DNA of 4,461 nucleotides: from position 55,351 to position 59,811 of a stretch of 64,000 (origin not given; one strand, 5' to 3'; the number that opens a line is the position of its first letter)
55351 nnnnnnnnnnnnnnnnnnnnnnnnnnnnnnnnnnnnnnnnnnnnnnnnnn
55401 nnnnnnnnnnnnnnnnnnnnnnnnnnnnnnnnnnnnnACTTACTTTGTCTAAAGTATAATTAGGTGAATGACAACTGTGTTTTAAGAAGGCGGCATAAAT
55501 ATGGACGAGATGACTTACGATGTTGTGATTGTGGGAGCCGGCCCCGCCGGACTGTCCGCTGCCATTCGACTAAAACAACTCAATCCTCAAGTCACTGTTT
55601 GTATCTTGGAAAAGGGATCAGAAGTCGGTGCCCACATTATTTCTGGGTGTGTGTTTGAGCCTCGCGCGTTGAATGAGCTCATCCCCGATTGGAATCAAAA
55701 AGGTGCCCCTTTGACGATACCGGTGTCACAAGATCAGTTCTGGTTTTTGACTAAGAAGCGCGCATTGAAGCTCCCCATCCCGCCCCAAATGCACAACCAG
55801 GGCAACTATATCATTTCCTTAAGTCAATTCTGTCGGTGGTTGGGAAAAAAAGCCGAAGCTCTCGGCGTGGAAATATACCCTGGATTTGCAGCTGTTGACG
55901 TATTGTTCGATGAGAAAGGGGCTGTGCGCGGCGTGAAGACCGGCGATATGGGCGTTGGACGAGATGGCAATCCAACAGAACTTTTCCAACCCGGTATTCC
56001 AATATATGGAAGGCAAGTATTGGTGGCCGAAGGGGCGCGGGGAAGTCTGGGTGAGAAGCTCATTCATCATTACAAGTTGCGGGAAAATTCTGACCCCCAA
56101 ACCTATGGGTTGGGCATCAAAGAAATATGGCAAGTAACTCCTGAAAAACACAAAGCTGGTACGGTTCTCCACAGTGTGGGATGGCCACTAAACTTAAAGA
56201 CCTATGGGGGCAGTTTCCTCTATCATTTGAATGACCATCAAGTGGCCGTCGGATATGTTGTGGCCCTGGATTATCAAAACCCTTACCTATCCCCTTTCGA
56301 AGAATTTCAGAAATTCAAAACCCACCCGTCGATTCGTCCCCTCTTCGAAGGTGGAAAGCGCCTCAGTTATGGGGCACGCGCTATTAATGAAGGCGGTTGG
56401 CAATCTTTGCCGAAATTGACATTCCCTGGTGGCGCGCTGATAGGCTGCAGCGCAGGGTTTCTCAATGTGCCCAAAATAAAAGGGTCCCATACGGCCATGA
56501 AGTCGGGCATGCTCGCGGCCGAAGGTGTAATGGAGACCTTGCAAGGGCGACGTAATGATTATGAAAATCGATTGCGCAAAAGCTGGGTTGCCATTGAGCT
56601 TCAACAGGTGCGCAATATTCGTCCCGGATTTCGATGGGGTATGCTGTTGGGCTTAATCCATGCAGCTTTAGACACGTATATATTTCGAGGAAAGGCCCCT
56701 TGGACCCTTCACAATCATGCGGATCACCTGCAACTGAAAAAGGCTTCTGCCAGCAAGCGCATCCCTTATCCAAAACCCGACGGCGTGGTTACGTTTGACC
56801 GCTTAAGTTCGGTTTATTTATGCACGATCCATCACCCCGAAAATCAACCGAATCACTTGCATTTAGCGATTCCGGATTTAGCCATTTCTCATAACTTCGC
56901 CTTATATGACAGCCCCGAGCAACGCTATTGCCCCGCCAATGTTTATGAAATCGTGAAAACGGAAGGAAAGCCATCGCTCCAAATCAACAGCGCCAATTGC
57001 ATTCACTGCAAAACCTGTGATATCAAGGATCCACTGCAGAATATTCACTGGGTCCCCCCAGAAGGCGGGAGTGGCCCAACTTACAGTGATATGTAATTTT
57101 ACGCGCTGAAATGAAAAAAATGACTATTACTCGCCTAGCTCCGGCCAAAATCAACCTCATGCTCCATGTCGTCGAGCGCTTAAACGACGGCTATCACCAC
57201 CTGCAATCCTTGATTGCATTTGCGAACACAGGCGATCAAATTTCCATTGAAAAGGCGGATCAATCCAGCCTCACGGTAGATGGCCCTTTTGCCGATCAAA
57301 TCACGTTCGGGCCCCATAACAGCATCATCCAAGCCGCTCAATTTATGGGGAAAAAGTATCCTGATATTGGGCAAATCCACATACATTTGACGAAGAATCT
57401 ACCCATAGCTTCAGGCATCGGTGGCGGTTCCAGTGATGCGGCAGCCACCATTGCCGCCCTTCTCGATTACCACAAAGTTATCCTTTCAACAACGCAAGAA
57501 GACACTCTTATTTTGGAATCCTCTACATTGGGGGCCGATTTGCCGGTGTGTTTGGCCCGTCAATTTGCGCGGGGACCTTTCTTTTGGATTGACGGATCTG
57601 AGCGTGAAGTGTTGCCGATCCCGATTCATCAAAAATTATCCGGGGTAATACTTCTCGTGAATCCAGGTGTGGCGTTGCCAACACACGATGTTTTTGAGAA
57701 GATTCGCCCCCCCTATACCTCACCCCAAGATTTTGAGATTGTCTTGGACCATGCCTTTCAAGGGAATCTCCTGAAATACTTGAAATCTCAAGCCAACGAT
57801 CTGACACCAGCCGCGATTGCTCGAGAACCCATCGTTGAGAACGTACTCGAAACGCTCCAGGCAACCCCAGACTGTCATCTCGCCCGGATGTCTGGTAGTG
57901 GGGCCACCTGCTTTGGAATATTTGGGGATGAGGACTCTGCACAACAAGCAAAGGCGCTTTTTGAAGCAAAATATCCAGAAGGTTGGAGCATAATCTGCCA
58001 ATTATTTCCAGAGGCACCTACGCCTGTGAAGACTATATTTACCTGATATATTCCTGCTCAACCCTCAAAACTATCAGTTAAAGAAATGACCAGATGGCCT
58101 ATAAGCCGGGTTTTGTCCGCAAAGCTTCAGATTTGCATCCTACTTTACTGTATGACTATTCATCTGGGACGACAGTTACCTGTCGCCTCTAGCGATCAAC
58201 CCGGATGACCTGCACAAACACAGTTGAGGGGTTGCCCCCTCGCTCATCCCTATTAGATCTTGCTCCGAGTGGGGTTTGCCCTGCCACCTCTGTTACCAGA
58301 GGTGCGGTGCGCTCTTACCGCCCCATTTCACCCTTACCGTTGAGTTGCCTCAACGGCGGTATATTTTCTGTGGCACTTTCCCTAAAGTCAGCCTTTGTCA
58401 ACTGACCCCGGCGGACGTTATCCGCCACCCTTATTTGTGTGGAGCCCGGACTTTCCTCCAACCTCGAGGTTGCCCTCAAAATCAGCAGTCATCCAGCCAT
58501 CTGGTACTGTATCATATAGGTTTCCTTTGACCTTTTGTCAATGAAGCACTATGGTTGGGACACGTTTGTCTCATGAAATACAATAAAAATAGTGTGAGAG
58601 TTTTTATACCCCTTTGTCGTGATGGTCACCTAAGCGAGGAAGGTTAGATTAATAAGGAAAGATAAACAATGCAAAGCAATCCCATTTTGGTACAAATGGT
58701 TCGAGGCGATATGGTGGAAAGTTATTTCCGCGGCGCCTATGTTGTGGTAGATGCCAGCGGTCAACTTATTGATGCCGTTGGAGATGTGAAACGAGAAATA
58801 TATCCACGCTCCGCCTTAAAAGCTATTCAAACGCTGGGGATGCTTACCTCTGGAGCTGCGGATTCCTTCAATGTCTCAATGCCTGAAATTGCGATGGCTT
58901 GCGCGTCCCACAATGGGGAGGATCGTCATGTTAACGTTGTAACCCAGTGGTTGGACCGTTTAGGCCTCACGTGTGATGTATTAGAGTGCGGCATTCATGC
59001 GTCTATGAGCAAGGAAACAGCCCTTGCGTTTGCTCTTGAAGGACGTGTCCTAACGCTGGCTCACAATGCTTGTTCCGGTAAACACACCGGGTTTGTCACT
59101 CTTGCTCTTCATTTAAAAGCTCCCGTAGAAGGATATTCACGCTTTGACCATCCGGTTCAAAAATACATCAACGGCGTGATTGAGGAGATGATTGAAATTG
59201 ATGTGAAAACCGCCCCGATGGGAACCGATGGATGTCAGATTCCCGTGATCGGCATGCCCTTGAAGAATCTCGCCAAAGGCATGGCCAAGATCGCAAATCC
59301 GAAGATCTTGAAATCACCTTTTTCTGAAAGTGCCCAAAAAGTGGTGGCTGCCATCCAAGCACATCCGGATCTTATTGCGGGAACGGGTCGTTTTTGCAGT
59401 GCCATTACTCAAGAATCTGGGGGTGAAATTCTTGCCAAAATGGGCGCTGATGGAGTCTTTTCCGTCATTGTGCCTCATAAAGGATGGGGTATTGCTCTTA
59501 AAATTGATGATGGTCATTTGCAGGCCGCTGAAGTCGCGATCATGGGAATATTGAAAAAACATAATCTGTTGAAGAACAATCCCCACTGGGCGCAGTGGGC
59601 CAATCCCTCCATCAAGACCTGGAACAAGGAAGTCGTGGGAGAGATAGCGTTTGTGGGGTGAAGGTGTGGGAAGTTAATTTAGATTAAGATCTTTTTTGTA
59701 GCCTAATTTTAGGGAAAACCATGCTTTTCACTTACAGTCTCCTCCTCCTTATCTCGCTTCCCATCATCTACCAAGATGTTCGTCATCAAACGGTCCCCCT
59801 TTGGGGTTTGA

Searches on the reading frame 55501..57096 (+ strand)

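Call 80: search_protein_families(library=pfam, proteins=[window:55501-57096:+], max_evalue=0.00001)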
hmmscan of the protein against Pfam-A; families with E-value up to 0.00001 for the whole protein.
window:55501-57096:+ (531 aa): 7 families
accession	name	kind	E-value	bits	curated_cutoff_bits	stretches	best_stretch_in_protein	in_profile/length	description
PF21162.3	ETFQO_UQ-bd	-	7.4e-44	148.7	27.7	1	202-295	1-96/96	ETF-QO, ubiquinone-binding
PF05187.19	Fer4_ETF_QO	-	8.6e-43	145.2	24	1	428-529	1-104/104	Electron transfer flavoprotein-ubiquinone oxidoreductase, 4Fe-4S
PF01266.30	DAO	-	5.5e-10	39.7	27.9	0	7-44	1-36/353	FAD dependent oxidoreductase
PF00890.30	FAD_binding_2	-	5.5e-09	36.1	20.4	1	7-46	1-38/414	FAD binding domain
PF01946.23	Thi4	-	1.8e-07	31.1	26.2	1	4-47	16-58/235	Thi4 family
PF13450.12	NAD_binding_8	-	5e-07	30.3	21.9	1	10-48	1-37/68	NAD(P)-binding Rossmann-like domain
PF07992.20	Pyr_redox_2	-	8.3e-07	29.1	26.1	1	6-50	1-40/291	Pyridine nucleotide-disulphide oxidoreductase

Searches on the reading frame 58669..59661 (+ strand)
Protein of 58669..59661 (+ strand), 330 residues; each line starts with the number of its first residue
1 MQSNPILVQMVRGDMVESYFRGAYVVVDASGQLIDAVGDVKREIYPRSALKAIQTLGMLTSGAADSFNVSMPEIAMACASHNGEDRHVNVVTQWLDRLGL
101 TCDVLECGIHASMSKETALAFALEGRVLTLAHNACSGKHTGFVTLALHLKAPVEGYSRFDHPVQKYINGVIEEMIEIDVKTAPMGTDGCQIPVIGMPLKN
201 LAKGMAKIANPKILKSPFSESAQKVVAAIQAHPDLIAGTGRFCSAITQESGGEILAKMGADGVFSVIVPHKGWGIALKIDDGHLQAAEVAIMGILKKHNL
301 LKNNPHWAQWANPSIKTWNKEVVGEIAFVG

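Call 80: search_protein_families(library=pfam, proteins=[window:58669-59661:+], max_evalue=0.00001)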
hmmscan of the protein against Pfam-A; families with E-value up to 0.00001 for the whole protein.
window:58669-59661:+ (330 aa): 1 family
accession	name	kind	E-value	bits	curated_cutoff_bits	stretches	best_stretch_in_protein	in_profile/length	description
PF06089.17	Asparaginase_II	-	1.7e-102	343.1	25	1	8-327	1-321/322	L-asparaginase II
